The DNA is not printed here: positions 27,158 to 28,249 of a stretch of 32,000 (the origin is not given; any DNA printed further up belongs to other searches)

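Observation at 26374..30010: Translationally coupled DUF488-DUF488-RecQ(extended) module: candidate undescribed nucleic-acid surveillance / defence (or mobile-element repair) system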

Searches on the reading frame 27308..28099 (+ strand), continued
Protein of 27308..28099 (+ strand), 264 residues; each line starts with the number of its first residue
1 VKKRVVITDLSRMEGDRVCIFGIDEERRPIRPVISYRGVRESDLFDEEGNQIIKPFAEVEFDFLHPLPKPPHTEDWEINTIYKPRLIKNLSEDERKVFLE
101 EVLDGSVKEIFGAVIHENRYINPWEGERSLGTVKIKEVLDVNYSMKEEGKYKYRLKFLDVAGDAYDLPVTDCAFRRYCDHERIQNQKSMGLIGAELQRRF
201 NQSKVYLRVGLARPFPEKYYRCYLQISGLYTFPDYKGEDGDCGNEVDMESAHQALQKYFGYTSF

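Call 52: fold_search(model_id=the predicted structure, library=pdb)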
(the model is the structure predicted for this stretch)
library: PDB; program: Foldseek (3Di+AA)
matches with E <= 10: 1112; with E <= 0.001: 6
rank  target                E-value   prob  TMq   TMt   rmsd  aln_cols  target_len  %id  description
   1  3kjp_A                2.7e-04  0.98  0.26  0.23  12.2       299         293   12  Crystal Structure of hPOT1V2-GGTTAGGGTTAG (released 2010-01-19)
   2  8aaj_A                3.3e-04  0.98  0.25  0.18  13.9       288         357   11  Crystal structure of the Pyrococcus abyssi RPA (apo form) (released 2023-05-03)
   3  1xjv_A                3.5e-04  0.98  0.26  0.23  12.1       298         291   11  Crystal structure of human POT1 bound to telomeric single-stranded DNA (TTAGGGTTAG) (released 2004-12-14)
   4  3kjo_A                3.7e-04  0.98  0.27  0.23  11.9       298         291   11  Crystal Structure of hPOT1V2-dTrUd(AGGGTTAG) (released 2010-01-19)
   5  8c5z_A                4.6e-04  0.98  0.27  0.21  13.3       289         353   12  RPA tetrameric supercomplex with AROD-OB-1 (released 2023-05-10)
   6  3b6y_A                5.7e-04  0.99  0.33  0.39   8.8       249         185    9  Crystal Structure of the Second HIN-200 Domain of Interferon-Inducible Protein 16 (released 2007-11-13)
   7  8sok_D                1.1e-03  0.91  0.24  0.12  12.7       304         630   11  Cryo-EM structure of human CST bound to POT1(ESDL)/TPP1 in the presence of telomeric ssDNA (released 2023-06-07)
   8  8sh1_A                1.3e-03  0.96  0.27  0.23  12.4       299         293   12  Structure of human POT1 DNA binding domain bound to a 5'-phosphorylated junction of a telomeric double-stranded DNA du (released 2023-08-30)
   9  1k8g_A                1.7e-03  0.97  0.33  0.31   9.3       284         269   10  Crystal Structure of the N-terminal domain of Oxytricha nova telomere end binding protein alpha subunit both uncomplex (released 2001-12-20)
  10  1k8g_B                2.1e-03  0.96  0.33  0.30   9.3       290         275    9  Crystal Structure of the N-terminal domain of Oxytricha nova telomere end binding protein alpha subunit both uncomplex (released 2001-12-20)
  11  3u58_A                3.3e-03  0.90  0.24  0.27  14.4       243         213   13  Crystal Structure of the Tetrahymena telomerase processivity factor Teb1 AB (released 2011-12-28)
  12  8sh0_A                3.3e-03  0.90  0.27  0.23  12.4       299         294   11  Structure of human POT1 DNA binding domain bound to a 5'-phosphorylated junction of a telomeric DNA hairpin with a 3'- (released 2023-08-30)
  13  3u58_B                3.9e-03  0.90  0.25  0.27  15.0       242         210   12  Crystal Structure of the Tetrahymena telomerase processivity factor Teb1 AB (released 2011-12-28)
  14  1kix_A                4.9e-03  0.93  0.31  0.18  17.6       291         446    9  Dimeric Structure of the O. nova Telomere End Binding Protein Alpha Subunit with Bound ssDNA (released 2002-02-22)
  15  3u58_C                4.9e-03  0.84  0.24  0.27  14.9       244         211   13  Crystal Structure of the Tetrahymena telomerase processivity factor Teb1 AB (released 2011-12-28)
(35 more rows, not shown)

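Call 60: search_protein_families(library=padloc, alignment_id=A1, max_evalue=1)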
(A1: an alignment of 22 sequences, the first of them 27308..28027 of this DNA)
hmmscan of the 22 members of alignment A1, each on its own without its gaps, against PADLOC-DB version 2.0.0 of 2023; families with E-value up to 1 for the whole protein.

A. member 1, window:27308-28027:+ (240 aa): 0 families

B. families by the number of members that match (of 22 scanned): 4 families
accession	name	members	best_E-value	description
PDLC04653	PDC-M45A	5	0.00022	-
PDLC04508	PDC-M19B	3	0.00052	-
PDLC03114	Specificity_I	1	0.031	Type I specificity subunit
PDLC04654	PDC-M45A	1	0.036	-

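Call 72: search_protein_families(library=pfam, proteins=[L082:10736-13867:+, L083:10963-14205:+, L080:1995-4910:+, L012:3056-4408:+, L018:7079-8881:+, L018:8918-11305:+, L028:628-1269:+, L062:2929-3942:+, L050:9857-10738:+], max_evalue=0.001)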
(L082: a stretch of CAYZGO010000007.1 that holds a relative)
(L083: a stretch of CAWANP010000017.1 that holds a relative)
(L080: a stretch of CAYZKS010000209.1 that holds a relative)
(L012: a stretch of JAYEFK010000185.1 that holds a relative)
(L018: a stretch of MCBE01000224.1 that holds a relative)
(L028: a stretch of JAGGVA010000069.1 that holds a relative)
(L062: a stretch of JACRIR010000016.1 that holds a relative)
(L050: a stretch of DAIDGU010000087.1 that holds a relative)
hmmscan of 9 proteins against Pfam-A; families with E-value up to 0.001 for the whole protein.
L082:10736-13867:+ (1043 aa): 6 families
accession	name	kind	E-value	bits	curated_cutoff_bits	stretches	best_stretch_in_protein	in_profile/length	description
PF00270.35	DEAD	-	1.3e-26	93.8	26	1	296-457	2-162/167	DEAD/DEAH box helicase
PF00570.28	HRDC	-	1.3e-21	76.7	23.8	1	971-1037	2-68/68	HRDC domain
PF00271.37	Helicase_C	-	7.4e-16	58.8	23.5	1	495-599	3-110/110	Helicase conserved C-terminal domain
PF16124.10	RecQ_Zn_bind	-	2.1e-07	32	25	1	778-824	18-66/66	RecQ zinc-binding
PF14559.12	TPR_19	-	7e-06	26.7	25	1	99-158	2-62/68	Tetratricopeptide repeat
PF09382.16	RQC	-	0.00014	22.1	23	1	840-929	9-100/114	RQC domain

L083:10963-14205:+ (1080 aa): 9 families
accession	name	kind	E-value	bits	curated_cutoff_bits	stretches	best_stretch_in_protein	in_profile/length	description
PF00570.28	HRDC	-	4.6e-24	84.6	23.8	1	999-1065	2-68/68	HRDC domain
PF00270.35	DEAD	-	5.5e-24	85.2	26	1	313-475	1-163/167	DEAD/DEAH box helicase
PF00271.37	Helicase_C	-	7.2e-16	58.9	23.5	1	512-616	3-110/110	Helicase conserved C-terminal domain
PF16124.10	RecQ_Zn_bind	-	1.5e-08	35.7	25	1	796-841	19-66/66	RecQ zinc-binding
PF13424.12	TPR_12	-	4.4e-05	24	30.1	0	37-82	26-72/77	Tetratricopeptide repeat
PF09382.16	RQC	-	5.6e-05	23.4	23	1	876-960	14-100/114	RQC domain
PF04851.21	ResIII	-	6.3e-05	23.4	22.5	1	313-471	5-162/164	Type III restriction enzyme, res subunit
PF00633.29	HHH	-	0.0008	19.6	24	0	1036-1053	6-23/30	Helix-hairpin-helix motif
PF23914.1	TPR_CcmH_CycH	-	0.00091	19.5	42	0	118-201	46-127/158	Cytochrome c-type biogenesis protein H TPR domain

L080:1995-4910:+ (971 aa): 4 families
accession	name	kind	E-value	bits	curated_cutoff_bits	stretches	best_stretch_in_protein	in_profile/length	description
PF00270.35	DEAD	-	1.2e-24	87.4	26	1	223-386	2-164/167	DEAD/DEAH box helicase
PF00570.28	HRDC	-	1.5e-23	83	23.8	1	897-962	3-68/68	HRDC domain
PF00271.37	Helicase_C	-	2.9e-19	69.8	23.5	1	421-526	5-110/110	Helicase conserved C-terminal domain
PF16124.10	RecQ_Zn_bind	-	1.8e-10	41.8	25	1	705-750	18-65/66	RecQ zinc-binding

L012:3056-4408:+ (450 aa): 1 family
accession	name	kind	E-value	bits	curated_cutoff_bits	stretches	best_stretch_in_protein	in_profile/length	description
PF22557.2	DuOB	-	1.8e-15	58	27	1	141-367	1-210/210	Dual OB-containing domain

L018:7079-8881:+ (600 aa): 6 families
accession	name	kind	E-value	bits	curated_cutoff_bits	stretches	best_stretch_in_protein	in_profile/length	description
PF00570.28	HRDC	-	9.3e-21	74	23.8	1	391-456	3-68/68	HRDC domain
PF09382.16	RQC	-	3.3e-18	66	23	1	276-380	12-111/114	RQC domain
PF13646.12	HEAT_2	-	5.9e-16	59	27.7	1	500-590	1-88/88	HEAT repeats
PF13513.12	HEAT_EZ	-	4.4e-07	30.7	27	1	514-561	3-55/55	HEAT-like repeat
PF03130.22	HEAT_PBS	-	1.3e-05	25.7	20.9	0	550-576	1-27/27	PBS lyase HEAT-like repeat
PF02985.28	HEAT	-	3e-05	24.3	23.5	0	539-562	5-28/31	HEAT repeat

L018:8918-11305:+ (795 aa): 11 families
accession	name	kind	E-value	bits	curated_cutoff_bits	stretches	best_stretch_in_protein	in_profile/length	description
PF00580.27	UvrD-helicase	-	4.8e-63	213.8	23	1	10-479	1-270/271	UvrD/REP helicase N-terminal domain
PF13361.12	UvrD_C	-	9.2e-30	104.7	25.6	2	583-655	287-347/350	UvrD-like helicase C-terminal domain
PF13245.12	AAA_19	-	1.3e-20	74.4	25.1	1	14-465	1-134/134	AAA domain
PF13538.12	UvrD_C_2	-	1.7e-11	44.2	27.4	1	633-654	31-52/52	UvrD-like helicase C-terminal domain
PF01443.25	Viral_helicase1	-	6.5e-07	29.8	21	0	630-654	203-227/228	Viral superfamily 1 RNA helicase core domain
PF13087.12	AAA_12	-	1.5e-06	28.4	27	1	535-655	88-192/195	AAA domain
PF13240.11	Zn_Ribbon_1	-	5.8e-06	26.4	25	1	689-708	2-21/23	zinc-ribbon domain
PF13604.12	AAA_30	-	2e-05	24.9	27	0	10-73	2-65/191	AAA domain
PF17032.10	Zn_ribbon_15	-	3e-05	25.2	28.9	1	683-707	49-73/73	zinc-ribbon family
PF21120.3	MCM_WH_arc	-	0.00023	21.6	26.1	0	765-792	36-63/63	Archaeal MCM, winged-helix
PF00270.35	DEAD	-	0.00063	20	26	0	19-127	11-109/167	DEAD/DEAH box helicase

L028:628-1269:+ (213 aa): 1 family
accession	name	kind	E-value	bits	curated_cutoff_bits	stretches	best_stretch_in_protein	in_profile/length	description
PF04343.18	DUF488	-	7.1e-14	52.9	22.2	1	13-71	2-61/121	Domain of unknown function DUF488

L062:2929-3942:+ (337 aa): 1 family
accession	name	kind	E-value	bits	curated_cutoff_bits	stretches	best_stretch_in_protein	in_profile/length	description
PF22557.2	DuOB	-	1.5e-08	35.4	27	1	14-230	4-210/210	Dual OB-containing domain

L050:9857-10738:+ (293 aa): 1 family
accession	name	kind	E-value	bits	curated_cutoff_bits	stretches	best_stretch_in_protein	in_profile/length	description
PF22557.2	DuOB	-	2.2e-12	47.9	27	1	58-272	11-210/210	Dual OB-containing domain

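Call 80: find_related_loci(query=A1, collection=viral_contigs, flank=8000)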
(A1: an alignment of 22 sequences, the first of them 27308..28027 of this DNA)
Query A1 (240 aa) in viral_contigs; peptide patterns used: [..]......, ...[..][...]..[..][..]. (x = any residue, [..] = any of these).
11 stretches matched a pattern, but none encodes a relative of the query by tblastn (E <= 1e-3).

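Call 81: search_dna_similar(query=window:27308-28027:+, collection=plasmids, mode=protein, max_evalue=0.001, max_rows=20)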
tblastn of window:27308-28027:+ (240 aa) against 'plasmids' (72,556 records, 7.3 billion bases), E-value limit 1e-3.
No match.

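Call 82: search_dna_similar(query=window:27308-28027:+, collection=phages, mode=protein, max_evalue=0.001, max_rows=20)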
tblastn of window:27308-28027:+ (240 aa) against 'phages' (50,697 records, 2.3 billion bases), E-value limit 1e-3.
No match.

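Call 100: search_protein_families(library=padloc, proteins=[L051:7206-7982:+, L058:10001-10747:+, L062:2929-3942:+, L073:2179-3009:+, L082:9899-10711:+, L083:9992-10717:+, L064:9995-10750:+, L044:10001-10780:+, L028:1275-2030:+, L028:628-1269:+], max_evalue=0.01)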
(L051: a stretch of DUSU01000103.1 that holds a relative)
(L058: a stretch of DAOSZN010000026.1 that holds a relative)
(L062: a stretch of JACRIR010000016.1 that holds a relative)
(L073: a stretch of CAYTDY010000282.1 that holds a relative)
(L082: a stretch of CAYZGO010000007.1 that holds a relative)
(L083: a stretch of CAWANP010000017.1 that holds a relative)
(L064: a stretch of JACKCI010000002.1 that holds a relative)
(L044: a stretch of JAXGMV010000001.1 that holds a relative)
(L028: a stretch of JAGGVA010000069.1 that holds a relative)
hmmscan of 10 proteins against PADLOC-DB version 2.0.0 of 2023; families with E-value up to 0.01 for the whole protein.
L051:7206-7982:+ (258 aa): 0 families

L058:10001-10747:+ (248 aa): 0 families

L062:2929-3942:+ (337 aa): 0 families

L073:2179-3009:+ (276 aa): 0 families

L082:9899-10711:+ (270 aa): 1 family
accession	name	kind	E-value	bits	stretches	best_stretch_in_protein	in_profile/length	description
PDLC04653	PDC-M45A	-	3.3e-10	38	1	32-117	4-89/230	-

L083:9992-10717:+ (241 aa): 2 families
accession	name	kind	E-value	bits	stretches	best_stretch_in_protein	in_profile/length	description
PDLC04653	PDC-M45A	-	1.1e-12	46.1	1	3-85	4-86/230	-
PDLC04654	PDC-M45A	-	0.003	15.3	0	60-86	16-42/188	-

L064:9995-10750:+ (251 aa): 0 families

L044:10001-10780:+ (259 aa): 1 family
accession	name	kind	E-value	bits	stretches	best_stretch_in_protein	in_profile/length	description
PDLC04508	PDC-M19B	-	0.00022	18.8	0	110-186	102-180/269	-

L028:1275-2030:+ (251 aa): 2 families
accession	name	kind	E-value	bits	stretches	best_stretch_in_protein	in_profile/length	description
PDLC04653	PDC-M45A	-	1.5e-07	29.3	1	3-189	5-187/230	-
PDLC02070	Cas2_II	-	0.0029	16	1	90-114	12-37/89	-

L028:628-1269:+ (213 aa): 4 families
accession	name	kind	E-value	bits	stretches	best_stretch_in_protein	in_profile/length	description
PDLC04657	PDC-M45B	-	5.4e-20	69.8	2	2-68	5-74/204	-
PDLC04505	PDC-M19A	-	2.2e-09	35.2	1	3-52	151-199/294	-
PDLC04658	PDC-M45C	-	2.3e-07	28.7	1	1-49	1-49/145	-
PDLC04504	PDC-M19A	-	2.9e-05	21.6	1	3-48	91-135/234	-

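Call 104: search_protein_representatives(alignment_id=A1)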
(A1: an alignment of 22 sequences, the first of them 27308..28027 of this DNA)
Query: 22 sequences, 245 profile positions. Proteins with E-value up to 0.001 (for the whole library): 1425; up to 1e-10: 855; up to 1e-30: 232. The best 150 are listed.
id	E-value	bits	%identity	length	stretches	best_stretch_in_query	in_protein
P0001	2.2e-109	381.2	-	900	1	1-238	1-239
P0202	4.1e-103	360.7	-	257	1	1-244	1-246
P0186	1.6e-102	358.8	-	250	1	1-243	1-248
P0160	2.5e-101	354.8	-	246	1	1-239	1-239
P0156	8.0e-101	353.2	-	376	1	1-241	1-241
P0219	2.7e-94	331.8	-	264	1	1-243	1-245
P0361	3.3e-89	315.1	-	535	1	1-238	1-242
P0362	3.5e-87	308.5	-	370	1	1-244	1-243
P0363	2.9e-86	305.5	-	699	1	3-237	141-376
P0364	2.3e-85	302.6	-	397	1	3-242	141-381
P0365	8.4e-85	300.7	-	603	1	3-236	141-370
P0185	5.5e-84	298.0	-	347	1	1-237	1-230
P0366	9.1e-81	287.5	-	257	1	1-243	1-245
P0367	1.3e-80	287.0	-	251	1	1-243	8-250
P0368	1.4e-80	286.8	-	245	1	1-243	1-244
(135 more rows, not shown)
